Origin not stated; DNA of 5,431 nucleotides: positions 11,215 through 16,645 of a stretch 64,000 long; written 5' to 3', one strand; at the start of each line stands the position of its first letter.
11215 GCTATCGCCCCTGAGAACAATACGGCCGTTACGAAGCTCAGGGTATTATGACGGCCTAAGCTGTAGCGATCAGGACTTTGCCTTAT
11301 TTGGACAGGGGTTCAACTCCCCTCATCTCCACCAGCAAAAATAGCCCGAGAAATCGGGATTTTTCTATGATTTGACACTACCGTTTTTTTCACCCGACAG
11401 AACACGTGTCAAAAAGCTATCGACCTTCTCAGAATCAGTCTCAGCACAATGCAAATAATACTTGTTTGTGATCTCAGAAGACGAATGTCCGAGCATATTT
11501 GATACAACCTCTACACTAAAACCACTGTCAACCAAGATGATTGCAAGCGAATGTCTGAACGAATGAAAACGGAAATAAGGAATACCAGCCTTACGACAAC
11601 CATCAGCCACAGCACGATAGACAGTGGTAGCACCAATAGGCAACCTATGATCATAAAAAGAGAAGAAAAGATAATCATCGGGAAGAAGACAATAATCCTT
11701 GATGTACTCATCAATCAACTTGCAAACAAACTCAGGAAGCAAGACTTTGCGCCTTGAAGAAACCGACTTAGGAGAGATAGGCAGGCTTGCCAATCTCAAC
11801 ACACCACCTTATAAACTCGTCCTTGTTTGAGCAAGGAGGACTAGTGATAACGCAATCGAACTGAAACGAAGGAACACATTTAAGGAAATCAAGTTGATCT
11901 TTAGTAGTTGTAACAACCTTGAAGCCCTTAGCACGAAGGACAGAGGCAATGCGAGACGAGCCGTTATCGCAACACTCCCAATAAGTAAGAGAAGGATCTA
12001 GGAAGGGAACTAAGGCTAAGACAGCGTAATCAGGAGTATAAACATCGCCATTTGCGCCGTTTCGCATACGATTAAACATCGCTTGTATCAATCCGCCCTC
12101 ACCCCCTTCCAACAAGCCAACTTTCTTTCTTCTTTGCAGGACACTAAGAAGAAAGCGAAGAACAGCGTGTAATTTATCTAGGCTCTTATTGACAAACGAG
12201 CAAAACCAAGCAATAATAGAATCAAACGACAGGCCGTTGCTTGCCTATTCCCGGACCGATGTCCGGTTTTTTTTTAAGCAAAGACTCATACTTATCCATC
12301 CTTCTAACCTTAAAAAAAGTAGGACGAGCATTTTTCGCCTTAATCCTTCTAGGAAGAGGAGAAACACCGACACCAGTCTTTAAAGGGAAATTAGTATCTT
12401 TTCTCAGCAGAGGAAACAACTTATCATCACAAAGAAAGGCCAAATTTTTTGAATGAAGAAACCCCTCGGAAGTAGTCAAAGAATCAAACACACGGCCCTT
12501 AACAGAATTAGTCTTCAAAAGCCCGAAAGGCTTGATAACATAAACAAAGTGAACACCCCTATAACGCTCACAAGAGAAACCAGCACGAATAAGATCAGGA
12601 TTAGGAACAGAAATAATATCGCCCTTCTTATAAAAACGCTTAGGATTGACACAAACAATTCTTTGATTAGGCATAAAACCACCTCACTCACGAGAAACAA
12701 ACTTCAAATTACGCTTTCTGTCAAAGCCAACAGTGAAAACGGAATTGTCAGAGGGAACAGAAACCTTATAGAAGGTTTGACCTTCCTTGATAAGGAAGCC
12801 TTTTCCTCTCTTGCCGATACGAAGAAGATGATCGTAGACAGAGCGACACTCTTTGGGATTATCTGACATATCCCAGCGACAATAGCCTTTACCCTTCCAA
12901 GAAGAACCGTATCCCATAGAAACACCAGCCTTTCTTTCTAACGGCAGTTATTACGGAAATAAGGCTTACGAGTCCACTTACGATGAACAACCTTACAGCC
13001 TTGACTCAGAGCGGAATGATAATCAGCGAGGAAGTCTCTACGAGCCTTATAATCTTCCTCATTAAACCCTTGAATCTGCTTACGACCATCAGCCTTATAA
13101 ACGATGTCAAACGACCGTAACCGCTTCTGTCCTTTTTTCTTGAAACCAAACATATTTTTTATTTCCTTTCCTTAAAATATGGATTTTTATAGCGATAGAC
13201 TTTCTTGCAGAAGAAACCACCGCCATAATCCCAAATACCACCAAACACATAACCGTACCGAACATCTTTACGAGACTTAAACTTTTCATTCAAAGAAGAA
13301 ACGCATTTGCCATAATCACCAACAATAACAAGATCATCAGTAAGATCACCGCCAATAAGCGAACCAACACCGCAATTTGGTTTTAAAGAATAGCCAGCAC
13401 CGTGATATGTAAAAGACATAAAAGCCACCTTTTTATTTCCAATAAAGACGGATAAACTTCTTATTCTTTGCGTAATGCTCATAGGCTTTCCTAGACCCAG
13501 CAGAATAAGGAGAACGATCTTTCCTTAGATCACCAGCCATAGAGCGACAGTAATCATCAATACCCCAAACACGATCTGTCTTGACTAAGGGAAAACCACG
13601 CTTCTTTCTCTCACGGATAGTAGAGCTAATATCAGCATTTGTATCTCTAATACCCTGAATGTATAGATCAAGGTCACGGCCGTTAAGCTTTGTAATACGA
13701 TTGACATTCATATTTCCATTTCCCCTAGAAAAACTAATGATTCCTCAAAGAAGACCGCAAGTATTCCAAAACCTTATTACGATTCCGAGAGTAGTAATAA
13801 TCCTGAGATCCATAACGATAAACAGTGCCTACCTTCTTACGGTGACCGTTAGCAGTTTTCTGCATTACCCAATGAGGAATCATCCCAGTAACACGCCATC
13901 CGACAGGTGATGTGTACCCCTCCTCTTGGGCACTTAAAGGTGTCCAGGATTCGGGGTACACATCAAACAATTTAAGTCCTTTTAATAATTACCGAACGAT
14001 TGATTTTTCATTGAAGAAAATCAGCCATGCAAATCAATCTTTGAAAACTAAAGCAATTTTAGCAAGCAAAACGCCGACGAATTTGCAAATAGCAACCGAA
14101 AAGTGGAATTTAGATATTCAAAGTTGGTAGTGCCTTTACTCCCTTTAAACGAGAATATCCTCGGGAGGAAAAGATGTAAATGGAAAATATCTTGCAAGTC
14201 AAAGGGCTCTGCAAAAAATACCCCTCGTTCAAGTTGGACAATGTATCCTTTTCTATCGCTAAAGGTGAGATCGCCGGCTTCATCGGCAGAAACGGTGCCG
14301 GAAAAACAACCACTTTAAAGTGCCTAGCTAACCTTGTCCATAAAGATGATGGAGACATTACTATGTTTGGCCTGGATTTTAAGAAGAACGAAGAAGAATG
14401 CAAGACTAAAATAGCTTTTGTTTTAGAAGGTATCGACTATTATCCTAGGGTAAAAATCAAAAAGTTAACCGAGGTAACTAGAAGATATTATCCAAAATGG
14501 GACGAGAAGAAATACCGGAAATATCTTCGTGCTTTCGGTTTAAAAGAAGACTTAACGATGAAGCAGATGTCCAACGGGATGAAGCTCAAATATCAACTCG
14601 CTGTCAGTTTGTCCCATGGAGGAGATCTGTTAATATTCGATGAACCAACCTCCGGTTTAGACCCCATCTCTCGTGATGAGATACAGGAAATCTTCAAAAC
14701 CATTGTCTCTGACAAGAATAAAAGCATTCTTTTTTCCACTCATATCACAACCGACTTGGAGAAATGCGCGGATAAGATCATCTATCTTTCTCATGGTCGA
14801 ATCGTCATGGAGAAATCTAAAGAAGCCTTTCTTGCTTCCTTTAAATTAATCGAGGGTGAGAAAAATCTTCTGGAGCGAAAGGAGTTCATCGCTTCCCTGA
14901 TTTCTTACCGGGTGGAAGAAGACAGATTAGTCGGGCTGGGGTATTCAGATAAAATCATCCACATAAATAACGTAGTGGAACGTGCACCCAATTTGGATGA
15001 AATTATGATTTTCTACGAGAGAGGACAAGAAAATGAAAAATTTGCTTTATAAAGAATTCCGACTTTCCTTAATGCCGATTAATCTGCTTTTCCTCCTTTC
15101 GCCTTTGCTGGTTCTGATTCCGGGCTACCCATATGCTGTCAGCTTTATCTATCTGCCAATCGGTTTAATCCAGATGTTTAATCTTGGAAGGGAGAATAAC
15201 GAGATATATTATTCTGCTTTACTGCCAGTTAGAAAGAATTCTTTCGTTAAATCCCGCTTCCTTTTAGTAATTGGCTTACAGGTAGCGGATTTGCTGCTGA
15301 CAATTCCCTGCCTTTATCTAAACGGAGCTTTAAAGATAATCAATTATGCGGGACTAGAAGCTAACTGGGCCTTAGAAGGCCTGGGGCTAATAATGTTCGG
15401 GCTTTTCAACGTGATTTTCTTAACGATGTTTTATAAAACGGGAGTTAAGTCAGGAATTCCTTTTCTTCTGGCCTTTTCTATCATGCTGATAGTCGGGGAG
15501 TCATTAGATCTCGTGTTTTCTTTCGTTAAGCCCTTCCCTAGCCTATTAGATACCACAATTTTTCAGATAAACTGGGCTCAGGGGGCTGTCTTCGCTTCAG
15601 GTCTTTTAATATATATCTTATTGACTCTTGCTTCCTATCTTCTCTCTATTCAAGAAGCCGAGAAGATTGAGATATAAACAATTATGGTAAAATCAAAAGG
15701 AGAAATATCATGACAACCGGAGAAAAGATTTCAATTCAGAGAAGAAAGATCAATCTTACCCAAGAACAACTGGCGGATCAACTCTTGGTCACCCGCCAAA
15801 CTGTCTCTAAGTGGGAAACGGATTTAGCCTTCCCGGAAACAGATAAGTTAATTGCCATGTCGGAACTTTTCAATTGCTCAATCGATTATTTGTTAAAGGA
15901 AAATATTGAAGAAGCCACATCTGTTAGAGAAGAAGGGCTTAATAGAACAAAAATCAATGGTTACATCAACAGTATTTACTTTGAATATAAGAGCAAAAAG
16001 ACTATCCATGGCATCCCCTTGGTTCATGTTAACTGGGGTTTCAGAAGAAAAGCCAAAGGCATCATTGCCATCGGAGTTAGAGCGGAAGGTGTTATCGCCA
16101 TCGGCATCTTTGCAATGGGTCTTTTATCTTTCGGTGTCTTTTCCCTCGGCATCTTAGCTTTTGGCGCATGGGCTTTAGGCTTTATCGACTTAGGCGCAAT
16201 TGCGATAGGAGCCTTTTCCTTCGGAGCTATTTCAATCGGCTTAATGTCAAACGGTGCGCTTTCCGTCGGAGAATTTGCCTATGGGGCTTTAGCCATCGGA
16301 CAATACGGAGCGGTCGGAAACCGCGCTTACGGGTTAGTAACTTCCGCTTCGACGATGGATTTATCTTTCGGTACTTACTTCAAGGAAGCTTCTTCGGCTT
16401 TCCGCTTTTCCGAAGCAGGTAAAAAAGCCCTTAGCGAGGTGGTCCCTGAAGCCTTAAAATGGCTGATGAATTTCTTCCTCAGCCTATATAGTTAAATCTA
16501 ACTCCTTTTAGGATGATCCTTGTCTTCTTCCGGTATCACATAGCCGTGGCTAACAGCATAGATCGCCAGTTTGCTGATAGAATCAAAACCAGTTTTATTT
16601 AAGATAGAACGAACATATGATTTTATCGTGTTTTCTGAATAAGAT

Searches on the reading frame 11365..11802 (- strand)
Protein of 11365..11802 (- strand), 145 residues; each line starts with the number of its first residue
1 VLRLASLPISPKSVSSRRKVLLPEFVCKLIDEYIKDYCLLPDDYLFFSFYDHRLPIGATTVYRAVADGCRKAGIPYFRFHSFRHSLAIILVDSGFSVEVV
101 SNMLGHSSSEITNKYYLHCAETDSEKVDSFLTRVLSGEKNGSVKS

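Call 57: search_protein_families(library=pfam, proteins=[window:11365-11802:-])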
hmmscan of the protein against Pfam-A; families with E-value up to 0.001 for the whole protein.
window:11365-11802:- (145 aa): 1 family
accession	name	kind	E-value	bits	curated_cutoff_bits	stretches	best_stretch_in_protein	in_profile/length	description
PF00589.27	Phage_integrase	-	8.6e-18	65.1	27.1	1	17-118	66-167/172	Phage integrase family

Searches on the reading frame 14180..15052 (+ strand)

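Call 58: search_protein_families(library=pfam, proteins=[window:14180-15052:+])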
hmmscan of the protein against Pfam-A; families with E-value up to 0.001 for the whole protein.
window:14180-15052:+ (290 aa): 2 families
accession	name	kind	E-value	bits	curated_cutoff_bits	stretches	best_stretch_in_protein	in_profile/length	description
PF00005.33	ABC_tran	-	2.7e-24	86.8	25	1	19-158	1-137/137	ABC transporter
PF13304.12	AAA_21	-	8.6e-16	59.3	27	2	120-188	228-298/304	AAA domain, putative AbiEii toxin, Type IV TA system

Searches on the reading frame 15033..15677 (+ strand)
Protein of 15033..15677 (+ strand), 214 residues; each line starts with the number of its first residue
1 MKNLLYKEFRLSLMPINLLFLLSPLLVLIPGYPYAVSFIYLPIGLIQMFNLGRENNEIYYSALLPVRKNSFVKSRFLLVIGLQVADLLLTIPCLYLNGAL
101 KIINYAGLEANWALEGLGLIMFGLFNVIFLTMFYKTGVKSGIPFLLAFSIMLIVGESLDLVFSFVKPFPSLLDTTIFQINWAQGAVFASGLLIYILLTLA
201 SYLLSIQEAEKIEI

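Call 58: search_protein_families(library=pfam, proteins=[window:15033-15677:+])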
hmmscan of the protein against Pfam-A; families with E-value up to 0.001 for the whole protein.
window:15033-15677:+ (214 aa): 1 family
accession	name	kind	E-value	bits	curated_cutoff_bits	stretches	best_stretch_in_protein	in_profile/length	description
PF13346.12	ABC2_membrane_5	-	1.5e-12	47.9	25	1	3-207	1-202/205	ABC-2 family transporter protein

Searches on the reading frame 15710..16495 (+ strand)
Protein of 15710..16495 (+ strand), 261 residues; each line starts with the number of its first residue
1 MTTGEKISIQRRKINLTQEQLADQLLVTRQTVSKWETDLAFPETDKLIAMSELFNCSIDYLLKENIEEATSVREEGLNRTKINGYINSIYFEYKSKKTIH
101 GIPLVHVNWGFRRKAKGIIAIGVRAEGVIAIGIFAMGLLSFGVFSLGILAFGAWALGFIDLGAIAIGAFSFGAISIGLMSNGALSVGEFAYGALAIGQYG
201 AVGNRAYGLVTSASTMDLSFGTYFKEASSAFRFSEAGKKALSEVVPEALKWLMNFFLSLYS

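Call 58: search_protein_families(library=pfam, proteins=[window:15710-16495:+])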
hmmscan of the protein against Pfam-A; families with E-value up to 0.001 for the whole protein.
window:15710-16495:+ (261 aa): 4 families
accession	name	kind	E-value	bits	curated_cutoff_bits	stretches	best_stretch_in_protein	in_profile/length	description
PF01381.28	HTH_3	-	5.6e-12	45.9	23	1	10-61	4-55/55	Helix-turn-helix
PF12844.13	HTH_19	-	2.8e-07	30.8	30.2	1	5-63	2-60/64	Helix-turn-helix domain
PF07022.19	Phage_CI_repr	-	8e-05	23.3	22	1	17-62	14-58/65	Bacteriophage CI repressor helix-turn-helix domain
PF13560.12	HTH_31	-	0.0003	21.5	27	1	11-56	10-56/64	Helix-turn-helix domain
